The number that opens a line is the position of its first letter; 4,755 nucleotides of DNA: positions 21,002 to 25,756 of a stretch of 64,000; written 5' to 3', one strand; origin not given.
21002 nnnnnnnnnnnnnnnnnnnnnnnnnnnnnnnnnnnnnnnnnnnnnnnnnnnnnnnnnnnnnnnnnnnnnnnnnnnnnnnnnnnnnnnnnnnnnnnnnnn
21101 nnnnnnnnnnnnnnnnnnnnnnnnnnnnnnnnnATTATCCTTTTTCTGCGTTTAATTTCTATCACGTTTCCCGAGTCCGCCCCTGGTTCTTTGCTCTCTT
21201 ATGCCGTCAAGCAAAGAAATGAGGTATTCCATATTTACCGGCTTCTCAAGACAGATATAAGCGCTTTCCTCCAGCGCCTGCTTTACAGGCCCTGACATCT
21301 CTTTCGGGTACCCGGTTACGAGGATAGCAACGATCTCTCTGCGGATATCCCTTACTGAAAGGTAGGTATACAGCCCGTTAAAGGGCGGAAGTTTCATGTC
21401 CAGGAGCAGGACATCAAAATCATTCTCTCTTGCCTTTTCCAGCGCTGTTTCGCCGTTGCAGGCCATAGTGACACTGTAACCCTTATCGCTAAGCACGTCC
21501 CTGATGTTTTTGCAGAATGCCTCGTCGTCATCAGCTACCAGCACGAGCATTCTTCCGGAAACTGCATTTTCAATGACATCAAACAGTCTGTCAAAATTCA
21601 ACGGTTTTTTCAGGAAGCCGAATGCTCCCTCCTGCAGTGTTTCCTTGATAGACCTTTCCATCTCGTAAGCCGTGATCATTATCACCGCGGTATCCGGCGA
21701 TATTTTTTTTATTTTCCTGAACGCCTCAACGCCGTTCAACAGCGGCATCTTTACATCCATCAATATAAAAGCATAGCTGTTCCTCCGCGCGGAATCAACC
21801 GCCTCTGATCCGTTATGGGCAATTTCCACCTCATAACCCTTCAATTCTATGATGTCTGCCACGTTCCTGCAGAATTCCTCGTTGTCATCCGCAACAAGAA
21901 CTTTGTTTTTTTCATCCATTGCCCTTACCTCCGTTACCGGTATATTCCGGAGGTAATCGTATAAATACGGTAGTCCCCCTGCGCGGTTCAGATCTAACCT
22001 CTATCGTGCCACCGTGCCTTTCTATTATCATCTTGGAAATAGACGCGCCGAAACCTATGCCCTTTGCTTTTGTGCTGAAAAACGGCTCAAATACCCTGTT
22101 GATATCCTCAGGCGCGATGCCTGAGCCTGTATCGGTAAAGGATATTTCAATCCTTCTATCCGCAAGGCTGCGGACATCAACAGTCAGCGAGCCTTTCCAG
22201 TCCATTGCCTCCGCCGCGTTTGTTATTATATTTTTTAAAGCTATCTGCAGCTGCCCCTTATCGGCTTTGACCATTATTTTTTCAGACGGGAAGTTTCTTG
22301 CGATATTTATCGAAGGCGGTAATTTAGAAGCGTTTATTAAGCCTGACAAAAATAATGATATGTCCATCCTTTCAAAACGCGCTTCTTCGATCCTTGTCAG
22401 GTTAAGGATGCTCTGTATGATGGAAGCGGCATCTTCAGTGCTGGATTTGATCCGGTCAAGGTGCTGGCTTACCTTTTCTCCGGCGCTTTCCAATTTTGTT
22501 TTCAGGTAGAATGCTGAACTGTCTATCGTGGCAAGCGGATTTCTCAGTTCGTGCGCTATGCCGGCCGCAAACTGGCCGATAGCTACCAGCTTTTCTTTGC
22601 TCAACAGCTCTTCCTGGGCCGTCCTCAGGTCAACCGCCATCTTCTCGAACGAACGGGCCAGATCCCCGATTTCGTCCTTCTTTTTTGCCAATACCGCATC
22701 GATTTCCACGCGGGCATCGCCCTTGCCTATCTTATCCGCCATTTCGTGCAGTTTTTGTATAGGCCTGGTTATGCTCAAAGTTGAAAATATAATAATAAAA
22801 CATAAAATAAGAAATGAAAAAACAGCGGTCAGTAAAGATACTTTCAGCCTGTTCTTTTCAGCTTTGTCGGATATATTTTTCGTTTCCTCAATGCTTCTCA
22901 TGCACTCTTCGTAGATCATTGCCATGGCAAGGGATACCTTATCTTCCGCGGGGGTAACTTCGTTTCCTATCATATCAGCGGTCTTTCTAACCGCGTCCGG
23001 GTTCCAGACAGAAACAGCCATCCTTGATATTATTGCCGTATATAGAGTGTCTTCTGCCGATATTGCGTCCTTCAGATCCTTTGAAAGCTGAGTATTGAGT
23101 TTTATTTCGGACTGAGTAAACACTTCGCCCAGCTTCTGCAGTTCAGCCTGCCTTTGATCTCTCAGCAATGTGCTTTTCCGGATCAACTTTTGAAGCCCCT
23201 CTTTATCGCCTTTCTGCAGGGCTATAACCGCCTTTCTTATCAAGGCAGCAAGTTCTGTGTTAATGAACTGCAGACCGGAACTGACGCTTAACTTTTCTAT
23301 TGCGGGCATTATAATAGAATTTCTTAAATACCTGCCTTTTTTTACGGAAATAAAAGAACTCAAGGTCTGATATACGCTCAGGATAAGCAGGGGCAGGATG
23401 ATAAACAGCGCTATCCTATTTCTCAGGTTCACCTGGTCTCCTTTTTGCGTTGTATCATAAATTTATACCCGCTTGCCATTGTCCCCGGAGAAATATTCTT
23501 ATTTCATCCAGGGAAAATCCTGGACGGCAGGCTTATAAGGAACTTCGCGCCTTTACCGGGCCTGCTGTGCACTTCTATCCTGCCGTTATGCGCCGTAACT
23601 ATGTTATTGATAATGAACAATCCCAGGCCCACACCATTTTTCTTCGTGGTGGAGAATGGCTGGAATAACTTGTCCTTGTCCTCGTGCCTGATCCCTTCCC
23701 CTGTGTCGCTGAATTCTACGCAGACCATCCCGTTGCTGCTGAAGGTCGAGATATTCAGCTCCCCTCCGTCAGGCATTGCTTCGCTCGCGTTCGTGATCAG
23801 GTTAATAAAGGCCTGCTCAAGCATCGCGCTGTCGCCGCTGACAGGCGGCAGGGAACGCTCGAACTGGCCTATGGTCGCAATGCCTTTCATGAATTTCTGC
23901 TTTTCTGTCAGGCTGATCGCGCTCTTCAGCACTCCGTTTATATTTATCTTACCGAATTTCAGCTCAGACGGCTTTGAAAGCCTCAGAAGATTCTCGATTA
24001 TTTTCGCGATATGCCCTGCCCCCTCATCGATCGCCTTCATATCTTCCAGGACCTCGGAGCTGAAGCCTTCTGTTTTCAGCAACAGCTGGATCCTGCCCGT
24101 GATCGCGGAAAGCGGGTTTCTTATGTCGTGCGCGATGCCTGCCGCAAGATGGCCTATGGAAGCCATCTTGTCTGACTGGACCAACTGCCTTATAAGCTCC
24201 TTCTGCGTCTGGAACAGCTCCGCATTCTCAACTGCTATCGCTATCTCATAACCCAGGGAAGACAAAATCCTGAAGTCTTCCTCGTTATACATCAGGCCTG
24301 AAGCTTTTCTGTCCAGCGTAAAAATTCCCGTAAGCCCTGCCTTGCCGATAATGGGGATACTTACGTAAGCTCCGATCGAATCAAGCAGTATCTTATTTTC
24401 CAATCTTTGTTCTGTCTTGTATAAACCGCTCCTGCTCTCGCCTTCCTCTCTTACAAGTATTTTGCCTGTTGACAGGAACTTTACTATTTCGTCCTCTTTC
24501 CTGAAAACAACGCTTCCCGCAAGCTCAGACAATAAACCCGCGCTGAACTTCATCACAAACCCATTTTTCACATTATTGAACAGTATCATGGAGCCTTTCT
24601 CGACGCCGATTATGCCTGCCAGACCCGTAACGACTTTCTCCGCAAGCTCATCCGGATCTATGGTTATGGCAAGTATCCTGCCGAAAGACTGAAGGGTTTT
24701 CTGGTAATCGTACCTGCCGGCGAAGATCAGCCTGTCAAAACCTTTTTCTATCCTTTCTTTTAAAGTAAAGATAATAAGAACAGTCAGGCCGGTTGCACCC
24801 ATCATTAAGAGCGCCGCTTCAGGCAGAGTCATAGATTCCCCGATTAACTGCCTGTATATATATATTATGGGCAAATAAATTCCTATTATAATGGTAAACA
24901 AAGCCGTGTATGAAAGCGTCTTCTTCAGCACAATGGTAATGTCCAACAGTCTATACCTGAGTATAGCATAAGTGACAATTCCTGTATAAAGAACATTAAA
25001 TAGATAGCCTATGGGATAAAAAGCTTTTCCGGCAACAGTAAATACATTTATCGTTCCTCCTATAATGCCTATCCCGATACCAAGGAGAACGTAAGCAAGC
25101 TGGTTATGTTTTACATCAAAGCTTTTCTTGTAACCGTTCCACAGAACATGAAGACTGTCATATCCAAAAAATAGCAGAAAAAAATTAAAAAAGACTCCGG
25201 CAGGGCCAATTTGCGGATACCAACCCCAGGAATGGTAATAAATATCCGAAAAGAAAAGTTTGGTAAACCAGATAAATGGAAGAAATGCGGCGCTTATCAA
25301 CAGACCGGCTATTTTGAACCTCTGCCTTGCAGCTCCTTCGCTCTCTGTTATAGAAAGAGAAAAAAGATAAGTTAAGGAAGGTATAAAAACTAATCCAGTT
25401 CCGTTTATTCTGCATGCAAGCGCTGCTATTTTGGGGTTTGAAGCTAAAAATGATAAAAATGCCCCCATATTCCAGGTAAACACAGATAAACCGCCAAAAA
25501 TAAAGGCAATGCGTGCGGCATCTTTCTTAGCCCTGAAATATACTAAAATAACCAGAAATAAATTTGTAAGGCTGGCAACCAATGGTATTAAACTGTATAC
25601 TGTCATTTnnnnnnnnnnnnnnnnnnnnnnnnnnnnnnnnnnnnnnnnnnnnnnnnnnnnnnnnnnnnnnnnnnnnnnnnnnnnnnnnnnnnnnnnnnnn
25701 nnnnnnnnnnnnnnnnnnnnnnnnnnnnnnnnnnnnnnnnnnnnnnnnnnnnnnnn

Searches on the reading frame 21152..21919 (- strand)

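Call 3: search_protein_families(library=pfam, proteins=[window:21152-21919:-])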
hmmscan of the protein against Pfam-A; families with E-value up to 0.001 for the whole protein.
window:21152-21919:- (255 aa): 5 families
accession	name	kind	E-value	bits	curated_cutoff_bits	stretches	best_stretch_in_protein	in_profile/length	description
PF00072.30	Response_reg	-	4.2e-49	165.8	30.2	2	7-116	1-110/111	Response regulator receiver domain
PF13477.12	Glyco_trans_4_2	-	8e-07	29.8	23.4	0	126-183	3-61/139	Glycosyl transferase 4-like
PF01206.22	TusA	-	4.6e-05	23.6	28.6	0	112-156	17-62/70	Sulfurtransferase TusA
PF23198.2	PDE8A_N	-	0.00015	22.1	29.6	0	127-176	14-63/147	PDE8A-like, N-terminal domain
PF06490.17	FleQ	-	0.00035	21.3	22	0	6-119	1-106/108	Flagellar regulatory protein FleQ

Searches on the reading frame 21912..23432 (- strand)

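Call 3: search_protein_families(library=pfam, proteins=[window:21912-23432:-])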
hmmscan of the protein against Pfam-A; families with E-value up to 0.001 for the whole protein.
window:21912-23432:- (506 aa): 3 families
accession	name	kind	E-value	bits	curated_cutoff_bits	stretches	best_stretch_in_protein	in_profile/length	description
PF02518.31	HATPase_c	-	1.1e-25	90.6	26.4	1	391-495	2-109/111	Histidine kinase-, DNA gyrase B-, and HSP90-like ATPase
PF00512.31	HisKA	-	5.3e-14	52.5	26.9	1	285-350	2-65/66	His Kinase A (phospho-acceptor) domain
PF00672.30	HAMP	-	8.8e-11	42.4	25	1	219-270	4-52/53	HAMP domain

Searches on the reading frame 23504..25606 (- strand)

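Call 30: search_protein_families(library=ncbifam, proteins=[window:23504-25606:-], max_evalue=0.00001)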
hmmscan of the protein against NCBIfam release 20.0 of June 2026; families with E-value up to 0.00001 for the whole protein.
window:23504-25606:- (700 aa): 75 families (the best 25 are shown)
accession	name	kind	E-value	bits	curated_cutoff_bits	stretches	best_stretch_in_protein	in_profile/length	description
NF008468.0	PRK11360.1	equivalog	3.2e-61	207.5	646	1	468-695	380-608/616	two-component system sensor histidine kinase AtoS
NF007688.0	PRK10364.1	equivalog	4.8e-51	173.9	479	1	466-696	222-452/460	two-component system sensor histidine kinase ZraS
TIGR02916.1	PEP_his_kin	equivalog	4.2e-46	157.8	300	1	202-694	199-679/679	XrtA/PEP-CTERM system histidine kinase PrsK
NF010411.0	PRK13837.1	equivalog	1.1e-41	142.7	647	1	417-696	383-676/828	two-component system VirA-like sensor kinase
NF046020.1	HisKinCckABruc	equivalog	2.2e-38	131.7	1000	1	466-696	462-708/868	cell cycle histidine kinase CckA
NF052574.1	HisKinEspCMyxo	equivalog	2.8e-38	131.6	1200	1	459-695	392-637/785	serine histidine kinase EspC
NF046026.1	HisKinCckACaul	equivalog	2.7e-33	115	1000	1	467-695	285-532/678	cell cycle histidine kinase CckA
NF038348.1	T2SS_HK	subfamily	5.2e-33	114.3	450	2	528-696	406-574/574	histidine kinase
NF053867.1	SprKinKinDBac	equivalog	2.2e-32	112.2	775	1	466-695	268-497/500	sporulation kinase KinD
NF046044.1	PnpS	equivalog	9.3e-32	110.5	400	1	489-694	175-390/390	two-component system histidine kinase PnpS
NF052573.1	HisKinEspAMyxo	equivalog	3.5e-29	101.4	1400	1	467-693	367-609/755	serine histidine kinase EspA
NF008293.1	PRK11073.1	equivalog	4.1e-27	95.3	240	1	456-695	103-347/349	nitrogen regulation protein NR(II)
TIGR02966.1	phoR_proteo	equivalog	4.5e-27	94.9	334.2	1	487-692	117-332/333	phosphate regulon sensor histidine kinase PhoR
NF006800.0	PRK09303.1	equivalog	6.5e-26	91.2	342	1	463-694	136-376/383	histidine kinase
NF008312.0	PRK11100.1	equivalog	1.4e-25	90.1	356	1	480-695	252-474/477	two-component system sensor histidine kinase CreC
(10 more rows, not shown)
